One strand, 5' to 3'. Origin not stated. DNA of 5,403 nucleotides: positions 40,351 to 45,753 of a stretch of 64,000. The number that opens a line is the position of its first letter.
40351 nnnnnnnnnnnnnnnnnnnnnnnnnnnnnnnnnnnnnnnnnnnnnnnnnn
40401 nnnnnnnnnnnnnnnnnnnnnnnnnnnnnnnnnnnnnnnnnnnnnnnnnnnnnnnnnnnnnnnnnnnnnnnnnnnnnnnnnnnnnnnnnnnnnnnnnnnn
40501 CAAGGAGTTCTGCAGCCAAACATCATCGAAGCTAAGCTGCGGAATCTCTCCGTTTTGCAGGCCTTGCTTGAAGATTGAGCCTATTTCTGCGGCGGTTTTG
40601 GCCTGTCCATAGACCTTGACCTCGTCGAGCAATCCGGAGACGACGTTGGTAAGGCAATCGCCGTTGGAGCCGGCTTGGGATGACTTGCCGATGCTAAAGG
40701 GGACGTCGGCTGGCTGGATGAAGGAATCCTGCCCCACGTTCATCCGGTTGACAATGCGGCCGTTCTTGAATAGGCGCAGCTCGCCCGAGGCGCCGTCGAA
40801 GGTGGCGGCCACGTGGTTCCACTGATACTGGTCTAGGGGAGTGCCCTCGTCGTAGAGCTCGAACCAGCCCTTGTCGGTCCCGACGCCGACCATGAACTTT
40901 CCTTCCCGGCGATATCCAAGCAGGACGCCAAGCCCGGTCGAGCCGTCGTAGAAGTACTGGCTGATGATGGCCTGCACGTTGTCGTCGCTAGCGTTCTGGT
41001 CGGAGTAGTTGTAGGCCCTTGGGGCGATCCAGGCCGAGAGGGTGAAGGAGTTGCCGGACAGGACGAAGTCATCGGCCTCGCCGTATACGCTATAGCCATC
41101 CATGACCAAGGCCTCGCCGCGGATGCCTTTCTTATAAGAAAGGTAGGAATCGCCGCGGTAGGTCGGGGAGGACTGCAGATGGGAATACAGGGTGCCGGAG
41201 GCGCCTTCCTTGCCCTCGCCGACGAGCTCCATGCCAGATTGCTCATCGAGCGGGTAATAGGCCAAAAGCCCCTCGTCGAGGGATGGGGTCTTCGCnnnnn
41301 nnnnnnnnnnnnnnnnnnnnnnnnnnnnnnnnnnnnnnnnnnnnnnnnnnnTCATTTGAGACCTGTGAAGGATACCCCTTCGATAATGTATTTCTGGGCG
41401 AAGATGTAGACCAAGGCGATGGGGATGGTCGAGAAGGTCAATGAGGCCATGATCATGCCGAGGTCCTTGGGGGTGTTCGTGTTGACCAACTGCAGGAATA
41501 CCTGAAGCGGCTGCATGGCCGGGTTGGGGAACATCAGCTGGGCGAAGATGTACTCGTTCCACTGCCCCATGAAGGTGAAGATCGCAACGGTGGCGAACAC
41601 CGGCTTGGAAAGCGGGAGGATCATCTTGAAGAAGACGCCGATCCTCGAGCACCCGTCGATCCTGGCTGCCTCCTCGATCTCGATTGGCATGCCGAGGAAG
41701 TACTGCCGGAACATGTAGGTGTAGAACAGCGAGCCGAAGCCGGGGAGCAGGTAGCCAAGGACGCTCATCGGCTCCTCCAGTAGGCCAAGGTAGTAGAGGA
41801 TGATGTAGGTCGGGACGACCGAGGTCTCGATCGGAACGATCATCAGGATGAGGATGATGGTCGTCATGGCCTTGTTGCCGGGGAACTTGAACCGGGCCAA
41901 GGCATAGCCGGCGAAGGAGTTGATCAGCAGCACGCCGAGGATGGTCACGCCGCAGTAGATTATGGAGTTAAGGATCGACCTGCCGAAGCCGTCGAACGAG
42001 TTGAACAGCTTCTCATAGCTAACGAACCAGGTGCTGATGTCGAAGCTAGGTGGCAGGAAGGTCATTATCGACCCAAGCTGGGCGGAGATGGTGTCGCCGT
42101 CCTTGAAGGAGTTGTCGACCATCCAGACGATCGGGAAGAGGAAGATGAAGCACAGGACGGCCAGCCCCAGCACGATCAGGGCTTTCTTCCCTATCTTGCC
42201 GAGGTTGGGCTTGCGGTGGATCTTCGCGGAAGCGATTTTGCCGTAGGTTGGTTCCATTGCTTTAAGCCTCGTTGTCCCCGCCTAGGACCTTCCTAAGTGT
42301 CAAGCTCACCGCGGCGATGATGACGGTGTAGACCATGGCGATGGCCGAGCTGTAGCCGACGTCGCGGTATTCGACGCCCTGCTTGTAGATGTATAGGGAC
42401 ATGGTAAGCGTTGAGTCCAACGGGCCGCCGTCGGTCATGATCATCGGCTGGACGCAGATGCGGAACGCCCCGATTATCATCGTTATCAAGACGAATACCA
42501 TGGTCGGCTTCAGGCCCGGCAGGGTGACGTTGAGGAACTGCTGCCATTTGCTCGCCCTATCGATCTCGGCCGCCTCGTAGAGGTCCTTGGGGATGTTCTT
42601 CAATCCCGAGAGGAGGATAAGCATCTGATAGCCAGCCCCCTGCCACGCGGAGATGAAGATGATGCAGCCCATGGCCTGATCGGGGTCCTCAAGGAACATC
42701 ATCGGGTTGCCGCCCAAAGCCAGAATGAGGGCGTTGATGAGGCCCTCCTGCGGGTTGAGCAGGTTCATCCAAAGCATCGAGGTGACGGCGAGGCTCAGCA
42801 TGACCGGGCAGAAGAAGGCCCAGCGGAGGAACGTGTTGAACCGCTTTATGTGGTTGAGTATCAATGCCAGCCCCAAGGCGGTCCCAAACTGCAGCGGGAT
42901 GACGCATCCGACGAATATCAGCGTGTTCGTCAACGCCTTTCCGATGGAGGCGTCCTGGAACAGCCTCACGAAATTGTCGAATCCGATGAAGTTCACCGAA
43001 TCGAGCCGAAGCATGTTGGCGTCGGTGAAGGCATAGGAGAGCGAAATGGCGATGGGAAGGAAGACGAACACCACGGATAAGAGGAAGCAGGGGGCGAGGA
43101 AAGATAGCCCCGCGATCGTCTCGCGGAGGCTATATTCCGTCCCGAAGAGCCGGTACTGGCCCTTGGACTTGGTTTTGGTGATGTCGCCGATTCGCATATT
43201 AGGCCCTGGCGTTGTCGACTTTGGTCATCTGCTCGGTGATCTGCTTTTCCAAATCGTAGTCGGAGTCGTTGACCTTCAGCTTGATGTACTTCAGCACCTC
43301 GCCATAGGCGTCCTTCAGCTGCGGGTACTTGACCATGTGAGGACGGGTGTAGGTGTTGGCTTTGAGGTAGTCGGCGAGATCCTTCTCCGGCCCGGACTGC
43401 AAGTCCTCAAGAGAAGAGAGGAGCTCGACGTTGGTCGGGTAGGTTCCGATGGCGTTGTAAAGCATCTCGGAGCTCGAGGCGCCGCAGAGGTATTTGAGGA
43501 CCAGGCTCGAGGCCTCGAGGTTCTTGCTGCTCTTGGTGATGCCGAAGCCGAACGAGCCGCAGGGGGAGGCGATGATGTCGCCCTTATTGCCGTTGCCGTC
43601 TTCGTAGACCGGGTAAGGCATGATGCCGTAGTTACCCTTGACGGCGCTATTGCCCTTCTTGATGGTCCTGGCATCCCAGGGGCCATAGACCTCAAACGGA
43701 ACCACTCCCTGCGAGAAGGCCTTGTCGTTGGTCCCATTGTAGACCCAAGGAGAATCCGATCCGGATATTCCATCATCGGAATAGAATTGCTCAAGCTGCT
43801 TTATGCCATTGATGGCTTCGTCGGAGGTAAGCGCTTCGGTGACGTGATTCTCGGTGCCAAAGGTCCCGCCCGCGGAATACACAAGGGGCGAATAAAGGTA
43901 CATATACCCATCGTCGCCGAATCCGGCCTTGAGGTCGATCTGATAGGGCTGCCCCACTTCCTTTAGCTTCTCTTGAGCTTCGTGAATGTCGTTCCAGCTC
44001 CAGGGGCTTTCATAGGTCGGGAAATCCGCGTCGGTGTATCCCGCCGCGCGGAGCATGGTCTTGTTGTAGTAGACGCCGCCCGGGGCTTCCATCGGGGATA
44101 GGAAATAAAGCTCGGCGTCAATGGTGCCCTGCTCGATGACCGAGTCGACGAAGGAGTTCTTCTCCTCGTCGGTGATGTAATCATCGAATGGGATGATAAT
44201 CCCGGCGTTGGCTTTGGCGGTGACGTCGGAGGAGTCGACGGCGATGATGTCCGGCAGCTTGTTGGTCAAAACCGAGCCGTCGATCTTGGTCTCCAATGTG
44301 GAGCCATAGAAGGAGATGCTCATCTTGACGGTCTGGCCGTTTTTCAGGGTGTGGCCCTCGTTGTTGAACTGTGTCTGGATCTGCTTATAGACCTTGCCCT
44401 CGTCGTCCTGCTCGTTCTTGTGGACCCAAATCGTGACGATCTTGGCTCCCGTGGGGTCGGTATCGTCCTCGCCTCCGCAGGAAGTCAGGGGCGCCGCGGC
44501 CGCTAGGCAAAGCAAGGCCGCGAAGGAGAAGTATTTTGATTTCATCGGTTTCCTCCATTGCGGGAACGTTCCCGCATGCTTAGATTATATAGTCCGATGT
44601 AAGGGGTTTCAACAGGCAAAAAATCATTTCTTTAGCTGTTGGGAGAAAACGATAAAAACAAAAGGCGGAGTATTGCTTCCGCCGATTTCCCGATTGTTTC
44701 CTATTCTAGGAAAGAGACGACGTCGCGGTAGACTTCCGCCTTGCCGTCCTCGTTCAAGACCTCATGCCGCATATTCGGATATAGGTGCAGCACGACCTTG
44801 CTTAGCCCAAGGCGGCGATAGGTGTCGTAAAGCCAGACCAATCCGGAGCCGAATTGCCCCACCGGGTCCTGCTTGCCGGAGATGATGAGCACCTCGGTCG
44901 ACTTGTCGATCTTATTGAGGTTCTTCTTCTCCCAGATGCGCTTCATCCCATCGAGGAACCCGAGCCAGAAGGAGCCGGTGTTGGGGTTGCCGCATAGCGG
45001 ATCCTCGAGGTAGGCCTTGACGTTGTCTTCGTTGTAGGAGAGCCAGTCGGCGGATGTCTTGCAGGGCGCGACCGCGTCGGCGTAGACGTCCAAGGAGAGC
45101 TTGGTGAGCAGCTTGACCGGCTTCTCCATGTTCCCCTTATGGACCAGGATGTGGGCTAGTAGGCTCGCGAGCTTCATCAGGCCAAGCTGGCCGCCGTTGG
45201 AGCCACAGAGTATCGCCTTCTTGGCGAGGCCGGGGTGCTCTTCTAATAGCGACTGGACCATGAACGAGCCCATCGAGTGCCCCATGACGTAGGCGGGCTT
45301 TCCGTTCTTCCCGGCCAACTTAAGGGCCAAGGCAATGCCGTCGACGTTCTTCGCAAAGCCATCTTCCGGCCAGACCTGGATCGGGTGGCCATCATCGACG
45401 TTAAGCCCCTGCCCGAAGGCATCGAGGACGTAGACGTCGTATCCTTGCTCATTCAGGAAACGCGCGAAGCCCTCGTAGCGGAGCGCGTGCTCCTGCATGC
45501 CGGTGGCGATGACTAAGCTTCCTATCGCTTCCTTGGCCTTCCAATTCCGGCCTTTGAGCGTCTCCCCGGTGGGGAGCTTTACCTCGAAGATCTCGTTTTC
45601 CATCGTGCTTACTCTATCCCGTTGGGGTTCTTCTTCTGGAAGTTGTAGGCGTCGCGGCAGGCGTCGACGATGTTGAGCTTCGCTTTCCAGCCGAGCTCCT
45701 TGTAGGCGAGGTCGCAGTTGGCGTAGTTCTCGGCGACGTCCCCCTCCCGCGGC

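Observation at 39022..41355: GH32-like lipoprotein with substituted catalytic triad motifs (WMNEP instead of WMNDPNG; RDA instead of RDP; WELP instead of ECP)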

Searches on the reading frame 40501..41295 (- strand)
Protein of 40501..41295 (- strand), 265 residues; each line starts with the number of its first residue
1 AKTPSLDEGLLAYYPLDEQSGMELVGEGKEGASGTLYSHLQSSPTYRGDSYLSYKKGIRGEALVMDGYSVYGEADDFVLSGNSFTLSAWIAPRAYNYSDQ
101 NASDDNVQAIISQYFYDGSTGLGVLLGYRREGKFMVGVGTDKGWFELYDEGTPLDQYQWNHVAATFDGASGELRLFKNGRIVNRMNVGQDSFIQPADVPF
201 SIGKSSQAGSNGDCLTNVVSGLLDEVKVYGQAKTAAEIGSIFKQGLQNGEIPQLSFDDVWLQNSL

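Call 63: predict_structure(alignment_id=A2)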
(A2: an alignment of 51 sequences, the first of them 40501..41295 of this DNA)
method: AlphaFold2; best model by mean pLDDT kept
length: 265 residues; sequences in the alignment: 51
mean_pLDDT: 90.6   pTM: 0.90
mean pLDDT of the five models: 90.6, 90.4, 90.4, 90.2, 89.7
residues with pLDDT >= 90: 192; 70-90: 52; 50-70: 18; < 50: 3
segments of 3 or more residues with pLDDT < 50: 263-265
pLDDT, mean of each block of 10 residues (from residue 1): 84 85 81 86 77 92 93 94 98 73 80 96 96 96 97 96 99 98 98 97 93 86 97 98 97 89 49
secondary structure, 60 per line:
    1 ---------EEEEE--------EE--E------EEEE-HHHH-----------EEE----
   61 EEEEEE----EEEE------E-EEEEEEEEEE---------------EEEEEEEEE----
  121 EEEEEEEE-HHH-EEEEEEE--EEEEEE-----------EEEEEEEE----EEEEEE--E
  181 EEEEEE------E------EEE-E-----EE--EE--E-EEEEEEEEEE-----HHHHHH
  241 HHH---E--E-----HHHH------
elements in order: E10-14 E34-37 H39-42 E54-56 E61-66 E71-74 E83-92 E108-116 E121-128 E134-140 E143-148 E160-167 E172-177 E180-186 E200-202 E220-229 H235-243 H256-259

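Call 66: fold_search(model_id=the predicted structure, library=pdb)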
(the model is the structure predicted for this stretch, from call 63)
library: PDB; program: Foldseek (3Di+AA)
matches with E <= 10: 1249; with E <= 0.001: 354
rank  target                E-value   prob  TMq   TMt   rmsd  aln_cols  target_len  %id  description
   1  5hon_A                5.5e-11  1.00  0.56  0.70   5.7       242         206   18  Structure of Domain 4 of AbnA, a GH43 extracellular arabinanase from Geobacillus stearothermophilus, in complex with a (released 2017-02-01)
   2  1a8d                  2.5e-10  1.00  0.65  0.40   4.7       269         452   14  TETANUS TOXIN C FRAGMENT (released 1998-10-14)
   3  9qco_A                2.9e-10  1.00  0.57  0.17   4.3       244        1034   15  NTNH-HA70 complex from Clostridium botulinum Serotype B1 (released 2025-09-10)
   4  5ho2                  4.0e-10  1.00  0.60  0.22   5.2       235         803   20  Crystal structure of AbnA (open conformation), a GH43 extracellular arabinanase from Geobacillus stearothermophilus (released 2017-02-01)
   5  7ce2_A                4.0e-10  1.00  0.65  0.41   4.8       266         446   15  The Crystal structure of TeNT Hc complexed with neutralizing antibody (released 2021-04-07)
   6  7by5                  5.5e-10  1.00  0.63  0.15   5.2       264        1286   15  Tetanus neurotoxin mutant-(H233A/E234Q/H237A/Y375F) (released 2021-02-17)
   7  5hp6                  6.1e-10  1.00  0.59  0.21   5.1       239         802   19  Structure of AbnA, a GH43 extracellular arabinanase from Geobacillus stearothermophilus (a new conformational state) (released 2017-02-01)
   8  6hox                  9.2e-10  1.00  0.65  0.42   3.9       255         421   12  Crystal structure of the binding domain of Paraclostridial Mosquitocidal Protein 1 (released 2019-07-10)
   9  1fv2_A                1.5e-09  1.00  0.62  0.39   4.8       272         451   14  The Hc fragment of tetanus toxin complexed with an analogue of its ganglioside receptor GT1B (released 2001-09-05)
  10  5ho0                  1.6e-09  1.00  0.59  0.21   5.1       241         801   18  Crystal structure of AbnA (closed conformation), a GH43 extracellular arabinanase from Geobacillus stearothermophilus (released 2017-02-01)
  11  1diw                  2.0e-09  1.00  0.66  0.41   4.3       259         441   15  THE HC FRAGMENT OF TETANUS TOXIN COMPLEXED WITH GALACTOSE (released 2000-03-24)
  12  5n0c_A                2.5e-09  1.00  0.62  0.15   4.8       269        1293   14  Crystal structure of the tetanus neurotoxin in complex with GM1a (released 2017-06-21)
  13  1af9                  2.9e-09  1.00  0.65  0.41   4.7       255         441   14  TETANUS NEUROTOXIN C FRAGMENT (released 1998-04-29)
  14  3hmy_A                4.0e-09  1.00  0.61  0.38   5.2       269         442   14  Crystal structure of HCR/T complexed with GT2 (released 2009-07-14)
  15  5n0b_A                4.7e-09  1.00  0.60  0.14   5.1       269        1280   15  Crystal structure of the tetanus neurotoxin in complex with GD1a (released 2017-06-21)
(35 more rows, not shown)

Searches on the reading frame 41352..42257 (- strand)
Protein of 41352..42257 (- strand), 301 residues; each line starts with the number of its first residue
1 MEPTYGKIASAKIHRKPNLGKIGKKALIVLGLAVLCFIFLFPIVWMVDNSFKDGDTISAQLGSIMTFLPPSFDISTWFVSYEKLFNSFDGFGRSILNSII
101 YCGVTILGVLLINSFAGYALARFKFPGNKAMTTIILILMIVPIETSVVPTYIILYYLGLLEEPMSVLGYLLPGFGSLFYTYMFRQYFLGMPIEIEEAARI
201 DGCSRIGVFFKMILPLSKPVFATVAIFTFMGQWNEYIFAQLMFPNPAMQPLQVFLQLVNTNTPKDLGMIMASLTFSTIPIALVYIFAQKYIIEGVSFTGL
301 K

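Call 85: search_protein_families(library=pfam, proteins=[window:41352-42257:-], max_evalue=0.0001)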
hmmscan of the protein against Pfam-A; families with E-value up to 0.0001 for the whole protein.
window:41352-42257:- (301 aa): 1 family
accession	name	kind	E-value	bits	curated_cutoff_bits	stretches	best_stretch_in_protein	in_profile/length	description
PF00528.27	BPD_transp_1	-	7.5e-18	65.3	26.4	1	115-292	3-179/184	Binding-protein-dependent transport system inner membrane component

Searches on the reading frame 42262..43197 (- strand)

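Call 85: search_protein_families(library=pfam, proteins=[window:42262-43197:-], max_evalue=0.0001)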
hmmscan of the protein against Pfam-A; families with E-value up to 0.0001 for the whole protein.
window:42262-43197:- (311 aa): 1 family
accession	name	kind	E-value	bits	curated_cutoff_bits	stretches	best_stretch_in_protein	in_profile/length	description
PF00528.27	BPD_transp_1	-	2.1e-17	63.9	26.4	1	109-298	3-172/184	Binding-protein-dependent transport system inner membrane component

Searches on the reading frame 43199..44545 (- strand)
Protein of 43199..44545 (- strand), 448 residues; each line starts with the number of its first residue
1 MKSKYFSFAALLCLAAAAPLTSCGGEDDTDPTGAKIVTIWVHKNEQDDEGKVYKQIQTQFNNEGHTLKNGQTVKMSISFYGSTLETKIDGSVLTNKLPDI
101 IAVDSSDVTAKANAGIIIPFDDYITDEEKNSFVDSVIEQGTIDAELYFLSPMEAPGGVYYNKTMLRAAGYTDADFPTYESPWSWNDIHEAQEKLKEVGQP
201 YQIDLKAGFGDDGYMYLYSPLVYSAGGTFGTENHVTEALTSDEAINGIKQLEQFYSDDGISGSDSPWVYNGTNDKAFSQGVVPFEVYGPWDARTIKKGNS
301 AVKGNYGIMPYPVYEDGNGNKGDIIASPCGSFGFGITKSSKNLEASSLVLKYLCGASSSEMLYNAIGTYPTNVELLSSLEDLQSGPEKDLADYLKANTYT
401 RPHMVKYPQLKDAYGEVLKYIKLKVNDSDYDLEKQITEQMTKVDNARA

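Call 85: search_protein_families(library=pfam, proteins=[window:43199-44545:-], max_evalue=0.0001)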
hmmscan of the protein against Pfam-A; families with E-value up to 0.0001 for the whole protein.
window:43199-44545:- (448 aa): 2 families
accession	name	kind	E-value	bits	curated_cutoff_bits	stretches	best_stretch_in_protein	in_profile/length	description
PF01547.30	SBP_bac_1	-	6.6e-26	92.4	26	1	68-353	21-300/307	Bacterial extracellular solute-binding protein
PF13416.11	SBP_bac_8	-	7.6e-20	72.3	27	1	68-376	9-266/279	Bacterial extracellular solute-binding protein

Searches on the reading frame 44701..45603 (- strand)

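Call 85: search_protein_families(library=pfam, proteins=[window:44701-45603:-], max_evalue=0.0001)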
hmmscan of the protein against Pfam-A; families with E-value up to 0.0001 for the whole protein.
window:44701-45603:- (300 aa): 4 families
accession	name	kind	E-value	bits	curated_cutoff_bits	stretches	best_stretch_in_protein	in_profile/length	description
PF12146.15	Hydrolase_4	-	4.7e-39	134.5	27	1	26-286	3-238/239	Serine aminopeptidase, S33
PF00561.26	Abhydrolase_1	-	3e-10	40.6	25.8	1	31-135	4-102/245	alpha/beta hydrolase fold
PF12697.13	Abhydrolase_6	-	4.3e-08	34.5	26.3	1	47-291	18-214/217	Alpha/beta hydrolase family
PF00326.27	Peptidase_S9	-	1.1e-05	25.4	22.6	0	186-299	100-206/213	Prolyl oligopeptidase family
